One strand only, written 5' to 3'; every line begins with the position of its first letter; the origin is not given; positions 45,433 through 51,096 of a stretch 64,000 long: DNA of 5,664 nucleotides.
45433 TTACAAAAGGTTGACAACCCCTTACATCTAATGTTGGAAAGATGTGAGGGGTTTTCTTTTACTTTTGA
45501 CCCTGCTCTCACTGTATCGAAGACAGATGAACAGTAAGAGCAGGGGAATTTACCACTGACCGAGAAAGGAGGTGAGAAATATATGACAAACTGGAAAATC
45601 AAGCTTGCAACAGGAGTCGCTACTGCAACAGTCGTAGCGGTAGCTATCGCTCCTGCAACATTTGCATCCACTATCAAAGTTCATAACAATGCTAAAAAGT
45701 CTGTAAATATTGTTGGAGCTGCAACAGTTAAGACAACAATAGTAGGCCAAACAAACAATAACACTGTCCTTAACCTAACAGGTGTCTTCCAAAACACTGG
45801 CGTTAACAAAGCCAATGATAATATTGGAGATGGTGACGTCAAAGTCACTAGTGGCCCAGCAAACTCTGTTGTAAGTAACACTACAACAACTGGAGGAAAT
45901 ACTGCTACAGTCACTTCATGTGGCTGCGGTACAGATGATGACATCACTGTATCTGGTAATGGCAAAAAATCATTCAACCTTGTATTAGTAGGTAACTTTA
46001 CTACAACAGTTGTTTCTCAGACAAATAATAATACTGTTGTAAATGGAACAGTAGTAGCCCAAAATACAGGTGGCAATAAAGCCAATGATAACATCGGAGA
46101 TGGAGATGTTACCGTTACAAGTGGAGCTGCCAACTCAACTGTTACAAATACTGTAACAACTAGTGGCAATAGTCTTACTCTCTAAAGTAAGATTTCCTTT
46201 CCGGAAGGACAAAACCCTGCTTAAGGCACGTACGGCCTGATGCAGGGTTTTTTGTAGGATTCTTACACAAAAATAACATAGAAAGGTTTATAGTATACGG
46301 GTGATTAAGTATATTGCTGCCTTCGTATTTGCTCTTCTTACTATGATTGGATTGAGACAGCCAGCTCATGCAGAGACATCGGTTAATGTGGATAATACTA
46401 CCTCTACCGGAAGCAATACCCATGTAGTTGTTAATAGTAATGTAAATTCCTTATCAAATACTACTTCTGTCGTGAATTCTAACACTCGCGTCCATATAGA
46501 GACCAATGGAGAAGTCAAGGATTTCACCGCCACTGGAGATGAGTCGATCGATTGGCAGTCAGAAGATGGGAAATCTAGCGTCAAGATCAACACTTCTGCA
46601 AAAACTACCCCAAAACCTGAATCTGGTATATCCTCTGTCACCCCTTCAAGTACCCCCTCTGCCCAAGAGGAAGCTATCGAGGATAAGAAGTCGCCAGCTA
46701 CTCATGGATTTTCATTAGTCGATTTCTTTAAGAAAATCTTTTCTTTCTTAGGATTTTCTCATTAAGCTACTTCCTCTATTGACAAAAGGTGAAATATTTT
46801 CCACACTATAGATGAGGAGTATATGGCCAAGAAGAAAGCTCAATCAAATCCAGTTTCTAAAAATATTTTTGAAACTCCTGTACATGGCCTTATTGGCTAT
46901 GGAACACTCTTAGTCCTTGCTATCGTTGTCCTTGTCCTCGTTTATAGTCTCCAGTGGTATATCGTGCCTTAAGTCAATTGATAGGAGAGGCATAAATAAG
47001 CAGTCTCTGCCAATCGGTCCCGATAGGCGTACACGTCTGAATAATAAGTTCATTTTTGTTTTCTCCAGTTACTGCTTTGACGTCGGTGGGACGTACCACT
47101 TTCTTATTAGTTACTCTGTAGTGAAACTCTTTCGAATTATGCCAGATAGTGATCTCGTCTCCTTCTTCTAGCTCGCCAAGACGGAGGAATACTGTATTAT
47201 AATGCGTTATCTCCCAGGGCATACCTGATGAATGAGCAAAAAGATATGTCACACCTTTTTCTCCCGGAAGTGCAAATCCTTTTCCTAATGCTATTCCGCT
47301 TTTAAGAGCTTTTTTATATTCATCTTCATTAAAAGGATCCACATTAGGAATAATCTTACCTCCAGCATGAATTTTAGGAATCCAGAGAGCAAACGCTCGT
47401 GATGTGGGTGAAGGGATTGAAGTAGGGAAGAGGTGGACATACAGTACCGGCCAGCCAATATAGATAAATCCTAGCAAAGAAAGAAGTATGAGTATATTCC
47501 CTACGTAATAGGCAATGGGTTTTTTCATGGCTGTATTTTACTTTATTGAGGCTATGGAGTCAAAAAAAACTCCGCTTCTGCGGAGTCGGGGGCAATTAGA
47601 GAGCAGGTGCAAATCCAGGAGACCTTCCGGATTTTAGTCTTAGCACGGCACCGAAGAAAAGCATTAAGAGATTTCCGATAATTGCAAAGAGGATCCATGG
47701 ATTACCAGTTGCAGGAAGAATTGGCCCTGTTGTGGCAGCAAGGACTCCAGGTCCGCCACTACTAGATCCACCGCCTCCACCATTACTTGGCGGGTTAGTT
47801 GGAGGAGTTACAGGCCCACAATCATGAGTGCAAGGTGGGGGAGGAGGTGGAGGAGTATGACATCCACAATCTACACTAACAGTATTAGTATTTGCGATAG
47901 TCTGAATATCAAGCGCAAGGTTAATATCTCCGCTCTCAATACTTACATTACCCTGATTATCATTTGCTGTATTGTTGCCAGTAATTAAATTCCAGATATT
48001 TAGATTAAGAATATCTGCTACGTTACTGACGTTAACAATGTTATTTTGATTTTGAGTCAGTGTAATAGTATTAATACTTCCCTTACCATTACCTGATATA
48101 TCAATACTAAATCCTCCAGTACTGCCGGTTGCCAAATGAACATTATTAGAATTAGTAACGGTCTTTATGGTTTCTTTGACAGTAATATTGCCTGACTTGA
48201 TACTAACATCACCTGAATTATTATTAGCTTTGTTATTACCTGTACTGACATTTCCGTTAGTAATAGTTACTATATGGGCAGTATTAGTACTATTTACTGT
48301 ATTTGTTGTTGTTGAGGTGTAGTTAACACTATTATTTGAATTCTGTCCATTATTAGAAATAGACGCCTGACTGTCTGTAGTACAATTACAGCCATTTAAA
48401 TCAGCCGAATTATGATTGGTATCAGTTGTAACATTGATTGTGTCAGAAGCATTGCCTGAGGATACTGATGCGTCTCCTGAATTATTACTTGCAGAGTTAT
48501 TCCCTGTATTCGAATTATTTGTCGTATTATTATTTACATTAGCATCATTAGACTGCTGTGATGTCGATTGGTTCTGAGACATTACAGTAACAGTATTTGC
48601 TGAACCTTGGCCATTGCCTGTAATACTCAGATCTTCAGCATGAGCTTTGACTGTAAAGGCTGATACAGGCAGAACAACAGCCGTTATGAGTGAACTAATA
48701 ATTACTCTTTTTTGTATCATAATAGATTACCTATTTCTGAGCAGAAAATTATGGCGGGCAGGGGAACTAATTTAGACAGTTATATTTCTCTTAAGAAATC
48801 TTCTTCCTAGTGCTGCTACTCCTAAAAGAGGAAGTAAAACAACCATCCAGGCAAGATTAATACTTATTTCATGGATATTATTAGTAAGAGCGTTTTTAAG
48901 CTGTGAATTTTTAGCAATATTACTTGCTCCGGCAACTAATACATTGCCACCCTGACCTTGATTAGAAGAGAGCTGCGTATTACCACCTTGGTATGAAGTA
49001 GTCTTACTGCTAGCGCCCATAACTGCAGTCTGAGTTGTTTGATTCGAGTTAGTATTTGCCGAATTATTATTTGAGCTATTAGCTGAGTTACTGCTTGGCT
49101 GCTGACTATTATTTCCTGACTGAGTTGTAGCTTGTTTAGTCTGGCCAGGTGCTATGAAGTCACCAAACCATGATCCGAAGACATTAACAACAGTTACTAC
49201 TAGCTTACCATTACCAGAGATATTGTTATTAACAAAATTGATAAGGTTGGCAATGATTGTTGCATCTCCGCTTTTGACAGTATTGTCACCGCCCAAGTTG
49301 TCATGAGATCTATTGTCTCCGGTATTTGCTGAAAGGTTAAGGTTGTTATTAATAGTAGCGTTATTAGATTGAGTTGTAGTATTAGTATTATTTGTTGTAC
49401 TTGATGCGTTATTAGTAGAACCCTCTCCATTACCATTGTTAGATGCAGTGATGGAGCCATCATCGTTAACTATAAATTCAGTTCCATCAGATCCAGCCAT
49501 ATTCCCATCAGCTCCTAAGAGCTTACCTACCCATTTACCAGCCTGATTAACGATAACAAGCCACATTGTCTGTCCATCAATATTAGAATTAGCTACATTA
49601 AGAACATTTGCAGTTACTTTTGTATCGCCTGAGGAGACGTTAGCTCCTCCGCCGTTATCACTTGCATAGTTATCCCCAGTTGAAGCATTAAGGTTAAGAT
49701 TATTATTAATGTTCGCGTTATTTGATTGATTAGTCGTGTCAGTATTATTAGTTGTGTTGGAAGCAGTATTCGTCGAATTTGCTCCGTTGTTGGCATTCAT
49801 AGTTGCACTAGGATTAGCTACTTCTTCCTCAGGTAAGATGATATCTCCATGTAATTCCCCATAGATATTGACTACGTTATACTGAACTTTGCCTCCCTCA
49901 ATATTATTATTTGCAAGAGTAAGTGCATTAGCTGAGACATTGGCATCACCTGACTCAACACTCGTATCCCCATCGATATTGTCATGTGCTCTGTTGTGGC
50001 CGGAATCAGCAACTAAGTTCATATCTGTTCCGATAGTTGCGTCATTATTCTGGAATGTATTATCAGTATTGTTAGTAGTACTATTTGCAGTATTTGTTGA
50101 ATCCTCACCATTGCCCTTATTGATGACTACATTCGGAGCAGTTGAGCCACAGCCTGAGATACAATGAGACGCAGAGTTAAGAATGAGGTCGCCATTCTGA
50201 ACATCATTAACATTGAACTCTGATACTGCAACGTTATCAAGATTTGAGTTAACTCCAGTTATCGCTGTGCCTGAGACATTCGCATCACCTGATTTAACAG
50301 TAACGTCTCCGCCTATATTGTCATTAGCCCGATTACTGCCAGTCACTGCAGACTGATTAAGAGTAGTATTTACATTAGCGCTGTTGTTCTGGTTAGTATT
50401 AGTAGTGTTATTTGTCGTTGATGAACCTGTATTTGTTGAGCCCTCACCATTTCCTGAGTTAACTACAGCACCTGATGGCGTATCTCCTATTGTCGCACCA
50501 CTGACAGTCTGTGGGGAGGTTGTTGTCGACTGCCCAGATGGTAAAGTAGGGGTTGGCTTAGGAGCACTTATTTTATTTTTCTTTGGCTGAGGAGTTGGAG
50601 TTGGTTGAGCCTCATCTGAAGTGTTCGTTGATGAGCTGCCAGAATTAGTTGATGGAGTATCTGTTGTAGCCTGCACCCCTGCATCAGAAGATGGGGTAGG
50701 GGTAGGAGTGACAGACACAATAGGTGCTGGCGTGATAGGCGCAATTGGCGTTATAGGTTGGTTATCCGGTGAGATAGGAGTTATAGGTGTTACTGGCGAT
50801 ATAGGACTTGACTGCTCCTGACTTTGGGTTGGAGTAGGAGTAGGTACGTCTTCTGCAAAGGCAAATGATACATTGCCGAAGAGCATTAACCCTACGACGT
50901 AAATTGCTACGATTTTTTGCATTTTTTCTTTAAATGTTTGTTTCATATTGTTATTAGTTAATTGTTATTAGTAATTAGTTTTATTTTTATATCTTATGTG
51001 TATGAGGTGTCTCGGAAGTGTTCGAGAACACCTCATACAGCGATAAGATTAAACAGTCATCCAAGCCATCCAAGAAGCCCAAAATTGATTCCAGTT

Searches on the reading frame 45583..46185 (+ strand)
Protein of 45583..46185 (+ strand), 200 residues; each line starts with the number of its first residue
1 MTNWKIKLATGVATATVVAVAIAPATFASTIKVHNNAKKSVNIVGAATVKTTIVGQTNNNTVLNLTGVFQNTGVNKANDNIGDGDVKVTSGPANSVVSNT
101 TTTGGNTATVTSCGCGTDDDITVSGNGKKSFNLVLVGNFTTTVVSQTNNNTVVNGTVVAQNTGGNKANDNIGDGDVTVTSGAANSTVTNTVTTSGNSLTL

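Call 6: search_protein_families(library=pfam, proteins=[window:45583-46185:+], max_evalue=1)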
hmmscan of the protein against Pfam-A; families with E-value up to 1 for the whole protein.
window:45583-46185:+ (200 aa): 0 families

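Call 7: search_protein_families(library=ncbifam, proteins=[window:45583-46185:+], max_evalue=1)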
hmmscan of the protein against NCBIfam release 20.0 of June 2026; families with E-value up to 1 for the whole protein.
window:45583-46185:+ (200 aa): 1 family
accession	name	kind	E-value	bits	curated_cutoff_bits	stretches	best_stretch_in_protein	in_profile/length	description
NF004972.0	PRK06341.1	equivalog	0.0018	18.3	254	1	38-107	87-156/166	single-stranded DNA-binding protein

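Call 67: predict_structure(alignment_id=A3)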
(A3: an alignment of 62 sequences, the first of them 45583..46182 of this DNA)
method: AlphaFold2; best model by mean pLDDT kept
length: 200 residues; sequences in the alignment: 62
mean_pLDDT: 49.9   pTM: 0.33
mean pLDDT of the five models: 49.9, 47.6, 41.8, 39.7, 37.6
residues with pLDDT >= 90: 0; 70-90: 1; 50-70: 107; < 50: 92
segments of 3 or more residues with pLDDT < 50: 1-29, 44-53, 60-65, 79-81, 112-117, 134-142
pLDDT, mean of each block of 10 residues (from residue 1): 32 31 38 55 47 49 48 52 60 51 52 51 56 47 51 53 57 64 54 49
secondary structure, 60 per line:
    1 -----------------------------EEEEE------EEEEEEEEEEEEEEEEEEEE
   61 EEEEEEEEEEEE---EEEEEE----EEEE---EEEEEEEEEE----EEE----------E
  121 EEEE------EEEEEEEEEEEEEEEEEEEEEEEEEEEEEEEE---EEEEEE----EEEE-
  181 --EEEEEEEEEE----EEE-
elements in order: E30-34 E41-72 E76-81 E86-89 E93-102 E107-109 E120-124 E131-162 E166-171 E176-179 E183-192 E197-199

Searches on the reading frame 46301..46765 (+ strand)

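Call 6: search_protein_families(library=pfam, proteins=[window:46301-46765:+], max_evalue=1)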
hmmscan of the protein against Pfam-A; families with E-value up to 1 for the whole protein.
window:46301-46765:+ (154 aa): 1 family
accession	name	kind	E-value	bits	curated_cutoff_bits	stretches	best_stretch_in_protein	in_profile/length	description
PF02595.20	Gly_kinase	-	0.026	13.9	23.3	1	64-127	274-337/372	Glycerate kinase family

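Call 7: search_protein_families(library=ncbifam, proteins=[window:46301-46765:+], max_evalue=1)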
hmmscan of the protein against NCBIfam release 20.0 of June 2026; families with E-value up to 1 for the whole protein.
window:46301-46765:+ (154 aa): 3 families
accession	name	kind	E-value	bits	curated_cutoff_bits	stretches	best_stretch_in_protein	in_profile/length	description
TIGR00045.1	TIGR00045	subfamily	0.063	12.3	168.45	1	67-131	278-342/375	glycerate kinase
NF041742.1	WGxxGxxG_fam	subfamily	0.4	11.3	35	1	1-45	1-45/69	WGxxGxxG family protein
NF047980.1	RoaM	exception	0.45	9.7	400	1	60-125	287-350/356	actin-based motility regulator RoaM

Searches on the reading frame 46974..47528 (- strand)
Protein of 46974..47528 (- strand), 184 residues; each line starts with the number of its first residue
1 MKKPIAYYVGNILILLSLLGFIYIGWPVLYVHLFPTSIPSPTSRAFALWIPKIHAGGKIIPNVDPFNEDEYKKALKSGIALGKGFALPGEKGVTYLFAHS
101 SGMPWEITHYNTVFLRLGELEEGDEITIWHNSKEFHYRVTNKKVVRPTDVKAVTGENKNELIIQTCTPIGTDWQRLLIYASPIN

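Call 6: search_protein_families(library=pfam, proteins=[window:46974-47528:-], max_evalue=1)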
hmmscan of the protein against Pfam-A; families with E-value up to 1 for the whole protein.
window:46974-47528:- (184 aa): 1 family
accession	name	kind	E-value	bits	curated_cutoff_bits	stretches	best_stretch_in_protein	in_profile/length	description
PF04203.18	Sortase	-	1.9e-18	66.9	26.6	1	50-182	3-124/125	Sortase domain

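Call 7: search_protein_families(library=ncbifam, proteins=[window:46974-47528:-], max_evalue=1)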
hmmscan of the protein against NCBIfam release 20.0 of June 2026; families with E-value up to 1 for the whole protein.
window:46974-47528:- (184 aa): 8 families
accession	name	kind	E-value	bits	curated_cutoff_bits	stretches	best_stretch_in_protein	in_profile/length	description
NF033745.1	class_C_sortase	subfamily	3.1e-15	56.5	160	1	71-180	112-218/220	class C sortase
NF033746.1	class_D_sortase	subfamily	5.2e-15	55.4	165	1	48-183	13-134/135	class D sortase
NF058671.1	sortase_SrtD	exception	3.1e-14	53.1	140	1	72-181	84-186/187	class D sortase, LPxTATN-specific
TIGR01076.1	sortase_fam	subfamily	6.3e-13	48.7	39.35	1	75-180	23-125/136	sortase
NF033747.1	class_E_sortase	subfamily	1.5e-06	28.2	160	1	72-180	93-203/211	class E sortase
TIGR03784.1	marine_sortase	equivalog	3e-06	27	158.25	1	108-169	97-159/174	class GN sortase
NF033748.1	class_F_sortase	subfamily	0.00073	19.2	166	1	86-166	54-133/155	class F sortase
NF053836.1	sortase_YLP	equivalog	0.079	12.9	125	1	142-183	151-194/195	putative sortase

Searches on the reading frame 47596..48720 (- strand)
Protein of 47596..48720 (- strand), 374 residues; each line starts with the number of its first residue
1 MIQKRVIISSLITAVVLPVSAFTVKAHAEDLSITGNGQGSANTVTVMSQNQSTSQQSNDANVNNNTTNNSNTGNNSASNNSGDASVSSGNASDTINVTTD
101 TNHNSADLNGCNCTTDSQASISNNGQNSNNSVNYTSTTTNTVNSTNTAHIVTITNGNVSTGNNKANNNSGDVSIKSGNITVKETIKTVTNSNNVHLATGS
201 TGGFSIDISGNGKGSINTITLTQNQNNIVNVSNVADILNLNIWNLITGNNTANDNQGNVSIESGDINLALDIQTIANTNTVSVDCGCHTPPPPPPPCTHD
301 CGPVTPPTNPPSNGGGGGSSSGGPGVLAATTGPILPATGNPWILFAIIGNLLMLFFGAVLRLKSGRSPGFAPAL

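Call 6: search_protein_families(library=pfam, proteins=[window:47596-48720:-], max_evalue=1)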
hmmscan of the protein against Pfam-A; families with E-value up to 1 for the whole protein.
window:47596-48720:- (374 aa): 0 families

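Call 7: search_protein_families(library=ncbifam, proteins=[window:47596-48720:-], max_evalue=1)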
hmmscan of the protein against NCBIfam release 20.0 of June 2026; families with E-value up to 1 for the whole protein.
window:47596-48720:- (374 aa): 1 family
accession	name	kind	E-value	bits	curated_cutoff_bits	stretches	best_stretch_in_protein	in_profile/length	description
NF002352.0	PRK01318.1-3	equivalog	0.016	14.3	447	1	39-186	35-179/562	membrane protein insertase YidC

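Call 50: list_cluster_members(proteins=[P0001, P0113, window:47596-48720:-, window:45583-46185:+, window:46974-47528:-])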
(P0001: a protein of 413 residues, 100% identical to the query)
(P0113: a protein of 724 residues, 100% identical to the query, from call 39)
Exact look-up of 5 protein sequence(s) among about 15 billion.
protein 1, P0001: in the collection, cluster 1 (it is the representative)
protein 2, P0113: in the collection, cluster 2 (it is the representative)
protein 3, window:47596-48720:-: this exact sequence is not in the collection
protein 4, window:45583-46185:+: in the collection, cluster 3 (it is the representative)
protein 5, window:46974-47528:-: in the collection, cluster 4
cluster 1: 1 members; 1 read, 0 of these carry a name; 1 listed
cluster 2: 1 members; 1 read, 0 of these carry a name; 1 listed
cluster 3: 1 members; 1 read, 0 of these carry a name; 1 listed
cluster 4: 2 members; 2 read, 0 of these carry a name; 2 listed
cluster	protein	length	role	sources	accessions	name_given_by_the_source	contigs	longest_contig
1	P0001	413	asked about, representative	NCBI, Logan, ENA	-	-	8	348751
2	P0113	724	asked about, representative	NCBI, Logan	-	-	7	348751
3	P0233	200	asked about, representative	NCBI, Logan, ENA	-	-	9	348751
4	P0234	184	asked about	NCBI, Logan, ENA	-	-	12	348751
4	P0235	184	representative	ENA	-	-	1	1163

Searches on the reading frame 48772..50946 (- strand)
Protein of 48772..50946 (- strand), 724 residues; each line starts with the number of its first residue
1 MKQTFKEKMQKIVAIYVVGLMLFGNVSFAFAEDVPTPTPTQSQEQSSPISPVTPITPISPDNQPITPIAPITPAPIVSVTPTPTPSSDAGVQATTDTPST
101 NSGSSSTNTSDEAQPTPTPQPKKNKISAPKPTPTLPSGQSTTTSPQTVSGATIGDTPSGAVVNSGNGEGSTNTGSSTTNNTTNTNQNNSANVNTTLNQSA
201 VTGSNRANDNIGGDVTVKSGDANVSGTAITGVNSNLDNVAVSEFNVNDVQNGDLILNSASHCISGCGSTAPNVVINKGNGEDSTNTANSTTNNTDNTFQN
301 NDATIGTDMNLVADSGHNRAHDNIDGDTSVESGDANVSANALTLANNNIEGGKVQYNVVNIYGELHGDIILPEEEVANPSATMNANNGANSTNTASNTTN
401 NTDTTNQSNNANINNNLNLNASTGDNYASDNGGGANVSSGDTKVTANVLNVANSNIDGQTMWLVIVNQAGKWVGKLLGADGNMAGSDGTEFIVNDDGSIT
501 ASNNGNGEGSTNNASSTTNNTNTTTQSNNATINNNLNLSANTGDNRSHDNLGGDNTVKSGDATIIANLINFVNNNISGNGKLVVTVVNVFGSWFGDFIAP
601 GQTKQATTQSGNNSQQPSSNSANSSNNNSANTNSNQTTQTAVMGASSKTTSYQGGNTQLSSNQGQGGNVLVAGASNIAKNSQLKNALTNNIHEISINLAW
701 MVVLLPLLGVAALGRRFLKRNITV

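Call 6: search_protein_families(library=pfam, proteins=[window:48772-50946:-], max_evalue=1)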
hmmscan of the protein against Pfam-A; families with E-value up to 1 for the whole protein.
window:48772-50946:- (724 aa): 2 families
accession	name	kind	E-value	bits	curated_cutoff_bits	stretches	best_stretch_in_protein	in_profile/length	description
PF16241.10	DUF4900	-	0.14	12.9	29.4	0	540-583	12-54/89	Domain of unknown function (DUF4900)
PF25121.1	RRM_ESF1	-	0.18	12.2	27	0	337-408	14-84/151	ESF1 RRM domain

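Call 7: search_protein_families(library=ncbifam, proteins=[window:48772-50946:-], max_evalue=1)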
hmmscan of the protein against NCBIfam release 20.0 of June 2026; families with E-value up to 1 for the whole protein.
window:48772-50946:- (724 aa): 0 families

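Call 39: find_homologous_proteins(query=window:48772-50946:-)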
Query window:48772-50946:- (724 aa): 298 proteins with E <= 0.001 among 8000 candidates; the best 120 are listed.
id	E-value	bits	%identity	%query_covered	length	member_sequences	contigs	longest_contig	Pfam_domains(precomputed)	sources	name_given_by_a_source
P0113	0.0e+0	1487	100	100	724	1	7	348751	-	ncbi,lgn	-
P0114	0.0e+0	1064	75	100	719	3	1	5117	-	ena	-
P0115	8.6e-281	951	69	100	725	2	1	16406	-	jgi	-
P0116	3.7e-243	827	62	99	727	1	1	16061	-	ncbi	ncbi:hypothetical protein BH09PAT1_BH09PAT1_0550 [soil metagenome]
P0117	2.3e-166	573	48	98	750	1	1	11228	-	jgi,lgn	-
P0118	9.1e-159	548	47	99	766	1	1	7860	-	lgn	-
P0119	4.1e-147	510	47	98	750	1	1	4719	-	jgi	jgi:hypothetical protein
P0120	2.3e-144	501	45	98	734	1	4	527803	-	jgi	jgi:hypothetical protein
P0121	3.6e-143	497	50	81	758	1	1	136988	-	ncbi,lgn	-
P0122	1.5e-141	491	48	81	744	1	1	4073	-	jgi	jgi:fibronectin-binding autotransporter adhesin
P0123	3.8e-141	490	44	99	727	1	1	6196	-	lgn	-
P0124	7.4e-141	489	44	99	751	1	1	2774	-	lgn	-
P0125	3.3e-140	487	50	80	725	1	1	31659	-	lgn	-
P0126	4.8e-140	486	49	81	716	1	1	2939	-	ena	-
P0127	6.8e-138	479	45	99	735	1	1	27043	-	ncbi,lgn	-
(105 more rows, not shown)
